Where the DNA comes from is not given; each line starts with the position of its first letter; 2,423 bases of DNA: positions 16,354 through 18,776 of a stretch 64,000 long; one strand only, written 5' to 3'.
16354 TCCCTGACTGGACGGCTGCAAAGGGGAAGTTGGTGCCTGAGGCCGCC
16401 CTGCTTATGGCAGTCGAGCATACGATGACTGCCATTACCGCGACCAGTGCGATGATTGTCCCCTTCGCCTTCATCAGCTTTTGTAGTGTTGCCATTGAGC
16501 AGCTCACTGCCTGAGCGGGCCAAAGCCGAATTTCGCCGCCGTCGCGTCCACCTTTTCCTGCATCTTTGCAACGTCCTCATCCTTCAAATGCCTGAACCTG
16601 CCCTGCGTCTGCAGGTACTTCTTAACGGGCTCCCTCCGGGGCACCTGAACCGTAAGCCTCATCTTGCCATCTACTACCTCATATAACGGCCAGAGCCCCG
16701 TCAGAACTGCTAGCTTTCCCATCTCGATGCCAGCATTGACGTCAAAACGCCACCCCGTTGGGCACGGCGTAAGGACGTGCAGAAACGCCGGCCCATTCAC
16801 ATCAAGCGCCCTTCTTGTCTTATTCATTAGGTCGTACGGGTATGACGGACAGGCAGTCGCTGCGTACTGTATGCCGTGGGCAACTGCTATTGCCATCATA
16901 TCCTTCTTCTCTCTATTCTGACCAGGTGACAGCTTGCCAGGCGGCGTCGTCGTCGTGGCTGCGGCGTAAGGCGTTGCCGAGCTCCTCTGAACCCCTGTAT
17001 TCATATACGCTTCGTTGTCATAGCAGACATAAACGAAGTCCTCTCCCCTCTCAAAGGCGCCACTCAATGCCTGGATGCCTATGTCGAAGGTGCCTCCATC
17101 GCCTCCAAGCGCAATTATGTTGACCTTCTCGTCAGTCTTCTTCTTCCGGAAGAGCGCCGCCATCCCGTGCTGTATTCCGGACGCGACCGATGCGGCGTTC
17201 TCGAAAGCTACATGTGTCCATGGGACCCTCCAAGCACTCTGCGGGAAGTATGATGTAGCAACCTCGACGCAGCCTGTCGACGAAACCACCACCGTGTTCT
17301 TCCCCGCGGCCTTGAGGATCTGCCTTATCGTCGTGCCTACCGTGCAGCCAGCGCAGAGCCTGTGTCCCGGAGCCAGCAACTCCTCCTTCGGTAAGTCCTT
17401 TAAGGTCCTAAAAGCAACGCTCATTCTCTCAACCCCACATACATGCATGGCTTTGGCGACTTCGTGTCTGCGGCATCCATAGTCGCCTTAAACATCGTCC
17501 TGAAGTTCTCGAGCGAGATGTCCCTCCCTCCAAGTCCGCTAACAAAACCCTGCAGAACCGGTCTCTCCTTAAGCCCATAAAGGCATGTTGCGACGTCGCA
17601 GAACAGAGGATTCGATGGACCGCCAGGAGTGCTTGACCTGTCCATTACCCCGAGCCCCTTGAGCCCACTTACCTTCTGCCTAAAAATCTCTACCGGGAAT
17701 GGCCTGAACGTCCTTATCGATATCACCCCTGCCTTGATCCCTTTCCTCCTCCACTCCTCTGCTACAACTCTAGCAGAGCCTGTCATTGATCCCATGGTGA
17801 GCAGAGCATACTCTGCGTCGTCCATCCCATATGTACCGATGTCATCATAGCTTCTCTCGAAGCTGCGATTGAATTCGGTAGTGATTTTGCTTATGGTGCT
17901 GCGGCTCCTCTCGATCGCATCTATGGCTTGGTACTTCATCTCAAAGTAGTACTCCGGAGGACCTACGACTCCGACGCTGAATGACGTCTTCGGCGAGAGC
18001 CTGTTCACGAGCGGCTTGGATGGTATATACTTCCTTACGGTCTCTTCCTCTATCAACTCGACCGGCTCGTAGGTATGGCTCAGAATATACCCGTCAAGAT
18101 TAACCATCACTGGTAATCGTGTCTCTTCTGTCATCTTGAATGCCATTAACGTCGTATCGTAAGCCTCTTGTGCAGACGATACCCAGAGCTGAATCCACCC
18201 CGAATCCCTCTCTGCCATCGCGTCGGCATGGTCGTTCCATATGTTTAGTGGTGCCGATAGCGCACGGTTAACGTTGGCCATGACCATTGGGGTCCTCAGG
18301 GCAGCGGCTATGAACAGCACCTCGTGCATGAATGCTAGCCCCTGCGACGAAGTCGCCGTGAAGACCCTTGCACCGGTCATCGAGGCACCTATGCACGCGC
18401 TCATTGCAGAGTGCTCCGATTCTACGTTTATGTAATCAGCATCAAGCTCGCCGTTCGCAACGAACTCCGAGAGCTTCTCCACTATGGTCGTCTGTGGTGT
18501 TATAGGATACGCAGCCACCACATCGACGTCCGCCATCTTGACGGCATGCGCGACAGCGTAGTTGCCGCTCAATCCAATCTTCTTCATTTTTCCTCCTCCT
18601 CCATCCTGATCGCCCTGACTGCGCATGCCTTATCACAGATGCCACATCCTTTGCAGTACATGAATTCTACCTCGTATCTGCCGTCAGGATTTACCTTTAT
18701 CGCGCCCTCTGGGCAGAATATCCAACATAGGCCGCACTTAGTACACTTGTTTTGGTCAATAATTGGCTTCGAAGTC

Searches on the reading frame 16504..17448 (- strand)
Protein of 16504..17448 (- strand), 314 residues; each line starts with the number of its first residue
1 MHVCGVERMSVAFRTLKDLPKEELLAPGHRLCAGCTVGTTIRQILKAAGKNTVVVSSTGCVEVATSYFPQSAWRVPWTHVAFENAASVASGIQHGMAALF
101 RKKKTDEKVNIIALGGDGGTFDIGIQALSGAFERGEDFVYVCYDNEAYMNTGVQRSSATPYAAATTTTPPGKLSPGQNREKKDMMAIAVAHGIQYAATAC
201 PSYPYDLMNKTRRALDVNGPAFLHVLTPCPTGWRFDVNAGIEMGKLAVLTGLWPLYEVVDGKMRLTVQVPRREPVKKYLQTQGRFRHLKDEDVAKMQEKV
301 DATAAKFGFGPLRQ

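Call 86: search_protein_families(library=pfam, proteins=[window:16504-17448:-], max_evalue=0.00001)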
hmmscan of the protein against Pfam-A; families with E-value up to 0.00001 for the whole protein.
window:16504-17448:- (314 aa): 1 family
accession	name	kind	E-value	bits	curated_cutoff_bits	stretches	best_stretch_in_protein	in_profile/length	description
PF02775.26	TPP_enzyme_C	-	8e-22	78.1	21.9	1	58-225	2-151/151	Thiamine pyrophosphate enzyme, C-terminal TPP binding domain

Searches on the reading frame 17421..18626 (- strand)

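Call 86: search_protein_families(library=pfam, proteins=[window:17421-18626:-], max_evalue=0.00001)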
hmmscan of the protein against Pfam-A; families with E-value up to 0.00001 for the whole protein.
window:17421-18626:- (401 aa): 3 families
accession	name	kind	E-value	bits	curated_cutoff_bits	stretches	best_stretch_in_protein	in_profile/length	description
PF01855.24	POR_N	-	3.3e-78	263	27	1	27-248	1-229/231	Pyruvate flavodoxin/ferredoxin oxidoreductase, thiamine diP-bdg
PF17147.9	PFOR_II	-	3.6e-22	79.1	27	1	271-374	1-101/102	Pyruvate:ferredoxin oxidoreductase core domain II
PF02780.25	Transketolase_C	-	1.9e-06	28.2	25.9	1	273-337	12-76/124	Transketolase, C-terminal domain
